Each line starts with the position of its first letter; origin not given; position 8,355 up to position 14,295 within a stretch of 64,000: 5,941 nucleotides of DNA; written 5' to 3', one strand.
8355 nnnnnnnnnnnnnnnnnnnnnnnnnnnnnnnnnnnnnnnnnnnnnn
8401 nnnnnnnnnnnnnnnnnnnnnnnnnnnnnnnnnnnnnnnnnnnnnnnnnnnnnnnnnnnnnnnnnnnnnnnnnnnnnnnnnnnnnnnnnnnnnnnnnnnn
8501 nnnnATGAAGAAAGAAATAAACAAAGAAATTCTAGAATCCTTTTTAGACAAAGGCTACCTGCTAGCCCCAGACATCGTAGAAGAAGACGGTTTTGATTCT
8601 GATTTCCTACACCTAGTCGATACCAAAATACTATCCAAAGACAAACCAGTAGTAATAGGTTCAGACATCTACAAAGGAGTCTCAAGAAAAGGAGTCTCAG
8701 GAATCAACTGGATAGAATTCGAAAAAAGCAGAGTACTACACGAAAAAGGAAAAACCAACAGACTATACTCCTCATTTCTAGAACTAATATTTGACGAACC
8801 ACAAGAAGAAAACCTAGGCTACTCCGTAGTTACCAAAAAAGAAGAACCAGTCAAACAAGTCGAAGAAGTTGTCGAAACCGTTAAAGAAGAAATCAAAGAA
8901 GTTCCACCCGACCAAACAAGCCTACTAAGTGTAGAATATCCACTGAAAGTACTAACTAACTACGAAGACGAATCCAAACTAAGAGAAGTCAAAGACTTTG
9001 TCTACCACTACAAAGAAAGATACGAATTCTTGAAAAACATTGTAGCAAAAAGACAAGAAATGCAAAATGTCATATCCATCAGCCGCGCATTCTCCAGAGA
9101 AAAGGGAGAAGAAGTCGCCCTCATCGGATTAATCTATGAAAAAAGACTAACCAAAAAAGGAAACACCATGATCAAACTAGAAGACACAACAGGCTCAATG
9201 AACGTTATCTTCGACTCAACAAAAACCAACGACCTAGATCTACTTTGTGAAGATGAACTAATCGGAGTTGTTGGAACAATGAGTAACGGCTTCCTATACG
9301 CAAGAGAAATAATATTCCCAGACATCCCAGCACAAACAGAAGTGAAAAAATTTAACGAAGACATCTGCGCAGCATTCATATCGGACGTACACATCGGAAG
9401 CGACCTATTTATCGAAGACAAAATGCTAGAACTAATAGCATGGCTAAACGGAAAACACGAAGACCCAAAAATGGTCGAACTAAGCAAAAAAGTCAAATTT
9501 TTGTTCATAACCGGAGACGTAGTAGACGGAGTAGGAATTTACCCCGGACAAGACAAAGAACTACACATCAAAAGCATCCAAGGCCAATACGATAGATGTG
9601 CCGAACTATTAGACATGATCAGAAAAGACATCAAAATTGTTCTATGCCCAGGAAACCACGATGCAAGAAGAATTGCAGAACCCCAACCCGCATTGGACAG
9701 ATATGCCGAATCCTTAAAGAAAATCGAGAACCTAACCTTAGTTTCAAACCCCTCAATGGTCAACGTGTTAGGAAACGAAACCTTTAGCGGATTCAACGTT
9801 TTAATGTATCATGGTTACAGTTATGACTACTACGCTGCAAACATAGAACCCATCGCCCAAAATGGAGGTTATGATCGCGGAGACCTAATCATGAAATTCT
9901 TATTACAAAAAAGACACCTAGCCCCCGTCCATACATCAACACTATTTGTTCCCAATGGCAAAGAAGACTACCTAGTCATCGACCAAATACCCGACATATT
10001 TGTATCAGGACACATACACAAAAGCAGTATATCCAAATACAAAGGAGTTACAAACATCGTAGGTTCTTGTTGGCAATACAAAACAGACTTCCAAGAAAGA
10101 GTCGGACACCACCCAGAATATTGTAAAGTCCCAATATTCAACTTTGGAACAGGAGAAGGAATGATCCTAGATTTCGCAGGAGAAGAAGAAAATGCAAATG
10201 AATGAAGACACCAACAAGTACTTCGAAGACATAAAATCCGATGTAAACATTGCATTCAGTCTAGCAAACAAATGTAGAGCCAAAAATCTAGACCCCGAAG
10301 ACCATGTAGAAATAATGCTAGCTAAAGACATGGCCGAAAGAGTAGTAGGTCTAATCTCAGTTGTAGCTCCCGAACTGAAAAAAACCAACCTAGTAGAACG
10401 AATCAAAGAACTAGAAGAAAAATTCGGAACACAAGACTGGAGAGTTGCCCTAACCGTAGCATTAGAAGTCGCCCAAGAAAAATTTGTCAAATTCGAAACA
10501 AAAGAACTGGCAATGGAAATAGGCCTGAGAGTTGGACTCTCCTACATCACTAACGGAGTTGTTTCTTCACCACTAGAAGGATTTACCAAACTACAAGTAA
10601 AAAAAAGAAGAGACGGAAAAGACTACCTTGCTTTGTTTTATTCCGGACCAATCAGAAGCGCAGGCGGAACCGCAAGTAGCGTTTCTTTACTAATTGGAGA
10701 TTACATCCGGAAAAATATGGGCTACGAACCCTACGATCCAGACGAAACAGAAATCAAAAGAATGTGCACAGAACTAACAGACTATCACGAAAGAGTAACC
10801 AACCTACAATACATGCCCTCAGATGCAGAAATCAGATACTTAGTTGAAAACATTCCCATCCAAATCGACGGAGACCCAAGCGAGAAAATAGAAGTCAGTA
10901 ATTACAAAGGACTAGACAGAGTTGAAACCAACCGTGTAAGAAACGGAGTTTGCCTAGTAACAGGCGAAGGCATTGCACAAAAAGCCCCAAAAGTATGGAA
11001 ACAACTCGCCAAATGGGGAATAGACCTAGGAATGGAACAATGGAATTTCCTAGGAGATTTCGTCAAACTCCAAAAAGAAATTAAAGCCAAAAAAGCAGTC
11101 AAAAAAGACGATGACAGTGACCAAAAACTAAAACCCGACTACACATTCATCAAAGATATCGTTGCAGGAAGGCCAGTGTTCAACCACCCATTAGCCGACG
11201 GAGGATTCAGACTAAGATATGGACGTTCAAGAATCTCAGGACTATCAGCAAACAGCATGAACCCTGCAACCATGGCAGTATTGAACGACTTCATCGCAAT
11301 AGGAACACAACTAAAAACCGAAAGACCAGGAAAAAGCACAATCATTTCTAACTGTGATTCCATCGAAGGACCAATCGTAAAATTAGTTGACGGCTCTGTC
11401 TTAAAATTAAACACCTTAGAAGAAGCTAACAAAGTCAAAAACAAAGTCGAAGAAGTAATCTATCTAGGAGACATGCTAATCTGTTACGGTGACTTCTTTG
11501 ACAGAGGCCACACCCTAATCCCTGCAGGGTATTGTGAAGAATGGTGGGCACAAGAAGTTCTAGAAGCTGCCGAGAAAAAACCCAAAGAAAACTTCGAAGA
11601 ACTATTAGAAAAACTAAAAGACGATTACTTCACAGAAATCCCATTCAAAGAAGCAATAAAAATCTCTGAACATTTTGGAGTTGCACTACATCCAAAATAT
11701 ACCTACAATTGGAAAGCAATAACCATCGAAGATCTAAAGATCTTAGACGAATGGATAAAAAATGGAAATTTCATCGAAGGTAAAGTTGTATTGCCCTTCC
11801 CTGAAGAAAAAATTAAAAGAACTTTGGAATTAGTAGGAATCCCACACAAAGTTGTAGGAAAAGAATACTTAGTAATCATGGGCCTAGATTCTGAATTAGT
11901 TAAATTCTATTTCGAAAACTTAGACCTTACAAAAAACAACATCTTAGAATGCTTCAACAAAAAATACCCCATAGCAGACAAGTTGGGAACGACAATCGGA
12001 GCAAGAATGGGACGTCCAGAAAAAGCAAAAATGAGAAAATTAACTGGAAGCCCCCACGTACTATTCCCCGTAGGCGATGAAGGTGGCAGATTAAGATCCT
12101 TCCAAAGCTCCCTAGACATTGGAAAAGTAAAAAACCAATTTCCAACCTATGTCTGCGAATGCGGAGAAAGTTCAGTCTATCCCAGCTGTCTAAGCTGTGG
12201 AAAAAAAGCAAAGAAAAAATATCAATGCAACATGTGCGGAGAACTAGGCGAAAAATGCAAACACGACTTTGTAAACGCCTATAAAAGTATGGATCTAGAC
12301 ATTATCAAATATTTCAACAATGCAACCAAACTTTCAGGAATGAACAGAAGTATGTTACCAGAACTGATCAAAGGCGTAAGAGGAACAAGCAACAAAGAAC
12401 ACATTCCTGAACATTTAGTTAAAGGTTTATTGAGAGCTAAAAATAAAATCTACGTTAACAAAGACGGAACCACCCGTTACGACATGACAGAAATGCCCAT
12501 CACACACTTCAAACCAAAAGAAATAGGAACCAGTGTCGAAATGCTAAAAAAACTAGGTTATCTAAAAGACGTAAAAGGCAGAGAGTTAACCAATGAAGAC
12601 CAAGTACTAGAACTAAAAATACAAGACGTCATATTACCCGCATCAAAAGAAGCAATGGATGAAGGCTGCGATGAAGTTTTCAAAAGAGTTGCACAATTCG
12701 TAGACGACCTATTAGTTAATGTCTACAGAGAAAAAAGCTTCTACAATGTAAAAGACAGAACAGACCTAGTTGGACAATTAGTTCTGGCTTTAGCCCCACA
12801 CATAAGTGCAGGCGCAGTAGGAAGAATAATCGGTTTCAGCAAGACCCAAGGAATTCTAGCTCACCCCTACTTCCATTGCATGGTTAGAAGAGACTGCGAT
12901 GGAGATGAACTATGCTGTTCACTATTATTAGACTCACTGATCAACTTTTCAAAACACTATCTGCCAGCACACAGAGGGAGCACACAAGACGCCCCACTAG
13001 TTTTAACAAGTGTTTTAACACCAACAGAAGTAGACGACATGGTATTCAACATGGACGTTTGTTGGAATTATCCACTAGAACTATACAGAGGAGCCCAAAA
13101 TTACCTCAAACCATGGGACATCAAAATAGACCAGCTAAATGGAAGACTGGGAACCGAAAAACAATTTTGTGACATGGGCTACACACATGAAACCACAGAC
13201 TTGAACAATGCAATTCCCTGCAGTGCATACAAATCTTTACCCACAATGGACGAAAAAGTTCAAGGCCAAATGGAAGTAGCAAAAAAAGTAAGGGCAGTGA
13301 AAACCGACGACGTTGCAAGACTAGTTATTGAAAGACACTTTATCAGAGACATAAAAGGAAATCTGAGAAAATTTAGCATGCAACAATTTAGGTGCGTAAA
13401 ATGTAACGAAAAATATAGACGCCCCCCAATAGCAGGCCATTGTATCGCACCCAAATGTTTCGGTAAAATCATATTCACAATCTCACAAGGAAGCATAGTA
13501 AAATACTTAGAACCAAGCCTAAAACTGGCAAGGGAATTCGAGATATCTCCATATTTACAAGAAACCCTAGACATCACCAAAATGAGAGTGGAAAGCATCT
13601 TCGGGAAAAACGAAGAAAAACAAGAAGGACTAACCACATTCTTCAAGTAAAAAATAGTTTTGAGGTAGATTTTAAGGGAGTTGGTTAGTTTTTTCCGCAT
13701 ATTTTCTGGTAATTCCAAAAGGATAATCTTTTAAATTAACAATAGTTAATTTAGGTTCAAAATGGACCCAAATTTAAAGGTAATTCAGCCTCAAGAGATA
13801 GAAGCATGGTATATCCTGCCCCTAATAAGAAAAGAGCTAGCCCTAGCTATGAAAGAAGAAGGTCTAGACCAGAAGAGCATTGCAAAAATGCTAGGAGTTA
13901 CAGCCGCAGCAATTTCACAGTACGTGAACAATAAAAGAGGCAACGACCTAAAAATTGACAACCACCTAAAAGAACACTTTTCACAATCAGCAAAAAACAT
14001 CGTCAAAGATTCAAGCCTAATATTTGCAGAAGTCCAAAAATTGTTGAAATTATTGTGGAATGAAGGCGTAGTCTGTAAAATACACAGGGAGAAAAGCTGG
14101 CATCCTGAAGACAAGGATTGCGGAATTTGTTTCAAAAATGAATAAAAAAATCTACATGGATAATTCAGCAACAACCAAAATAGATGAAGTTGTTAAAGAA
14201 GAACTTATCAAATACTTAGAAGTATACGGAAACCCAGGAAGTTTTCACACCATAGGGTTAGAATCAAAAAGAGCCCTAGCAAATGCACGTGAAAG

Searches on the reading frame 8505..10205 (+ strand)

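Call 8: search_protein_families(library=pfam, max_evalue=0.001, proteins=[window:8505-10205:+])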
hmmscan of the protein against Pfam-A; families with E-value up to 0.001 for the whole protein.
window:8505-10205:+ (566 aa): 4 families
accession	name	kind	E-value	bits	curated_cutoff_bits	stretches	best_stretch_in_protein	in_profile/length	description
PF04042.21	DNA_pol_E_B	-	2.3e-11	44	29.1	1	290-504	2-204/210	DNA polymerase alpha/epsilon subunit B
PF00149.33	Metallophos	-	7.7e-11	43.2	21.5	1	290-506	4-190/191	Calcineurin-like phosphoesterase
PF12850.12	Metallophos_2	-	0.00028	21.4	27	0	363-522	59-135/154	Calcineurin-like phosphoesterase superfamily domain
PF01336.31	tRNA_anti-codon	-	0.00084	19.7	27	0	204-261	1-59/75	OB-fold nucleic acid binding domain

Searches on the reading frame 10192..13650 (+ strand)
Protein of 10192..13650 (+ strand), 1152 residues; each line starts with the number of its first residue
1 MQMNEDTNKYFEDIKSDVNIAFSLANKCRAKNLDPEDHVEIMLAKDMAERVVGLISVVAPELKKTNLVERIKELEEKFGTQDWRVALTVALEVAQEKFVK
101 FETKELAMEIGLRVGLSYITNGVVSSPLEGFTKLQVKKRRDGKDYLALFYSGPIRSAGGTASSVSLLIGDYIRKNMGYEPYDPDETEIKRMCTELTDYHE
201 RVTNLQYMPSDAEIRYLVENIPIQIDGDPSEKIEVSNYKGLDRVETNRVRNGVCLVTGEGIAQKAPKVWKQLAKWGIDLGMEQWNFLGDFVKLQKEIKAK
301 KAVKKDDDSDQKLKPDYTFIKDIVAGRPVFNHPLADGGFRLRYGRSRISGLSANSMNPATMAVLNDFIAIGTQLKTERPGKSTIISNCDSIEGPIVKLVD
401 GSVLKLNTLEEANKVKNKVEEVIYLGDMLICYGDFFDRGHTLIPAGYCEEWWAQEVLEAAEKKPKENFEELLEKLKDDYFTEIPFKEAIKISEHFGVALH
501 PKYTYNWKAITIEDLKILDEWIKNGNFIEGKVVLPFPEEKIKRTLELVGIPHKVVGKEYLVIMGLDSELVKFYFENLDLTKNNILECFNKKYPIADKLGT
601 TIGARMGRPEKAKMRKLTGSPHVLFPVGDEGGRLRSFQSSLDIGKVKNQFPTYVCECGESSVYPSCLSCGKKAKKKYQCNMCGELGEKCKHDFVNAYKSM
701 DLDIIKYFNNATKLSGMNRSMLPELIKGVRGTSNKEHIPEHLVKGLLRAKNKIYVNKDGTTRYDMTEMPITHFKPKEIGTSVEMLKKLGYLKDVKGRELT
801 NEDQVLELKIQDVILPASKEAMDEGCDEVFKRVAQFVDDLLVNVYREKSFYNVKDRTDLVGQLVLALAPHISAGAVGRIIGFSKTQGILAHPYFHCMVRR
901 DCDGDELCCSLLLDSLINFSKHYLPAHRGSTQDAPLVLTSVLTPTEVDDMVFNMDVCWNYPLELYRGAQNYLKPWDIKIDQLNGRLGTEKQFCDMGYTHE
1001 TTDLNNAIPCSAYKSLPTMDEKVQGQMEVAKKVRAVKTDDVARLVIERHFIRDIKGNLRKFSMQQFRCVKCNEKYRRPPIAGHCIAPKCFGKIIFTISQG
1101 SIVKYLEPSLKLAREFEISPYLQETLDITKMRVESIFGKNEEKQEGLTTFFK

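Call 8: search_protein_families(library=pfam, max_evalue=0.001, proteins=[window:10192-13650:+])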
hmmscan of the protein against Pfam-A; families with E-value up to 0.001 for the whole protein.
window:10192-13650:+ (1152 aa): 3 families
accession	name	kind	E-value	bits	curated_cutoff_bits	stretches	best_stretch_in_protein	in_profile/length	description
PF24846.1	PolC_DP2_cat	-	3.9e-112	374.5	24.3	1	724-1022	6-299/299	DNA polymerase II large subunit DP2, catalytic domain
PF24844.1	PolC_DP2_central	-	1.1e-111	373.8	24.3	1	307-683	2-367/372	DNA polymerase II large subunit DP2, central domain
PF03833.19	PolC_DP2_N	-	6.2e-87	291.6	24.3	1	9-291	1-269/271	DNA polymerase II large subunit DP2, N-terminal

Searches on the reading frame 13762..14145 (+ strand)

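Call 9: search_protein_families(library=pfam, max_evalue=0.001, proteins=[window:13762-14145:+])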
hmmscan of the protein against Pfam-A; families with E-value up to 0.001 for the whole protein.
window:13762-14145:+ (127 aa): 1 family
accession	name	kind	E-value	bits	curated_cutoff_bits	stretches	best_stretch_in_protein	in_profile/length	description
PF01381.28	HTH_3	-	6.3e-06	26.6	23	1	28-59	3-34/55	Helix-turn-helix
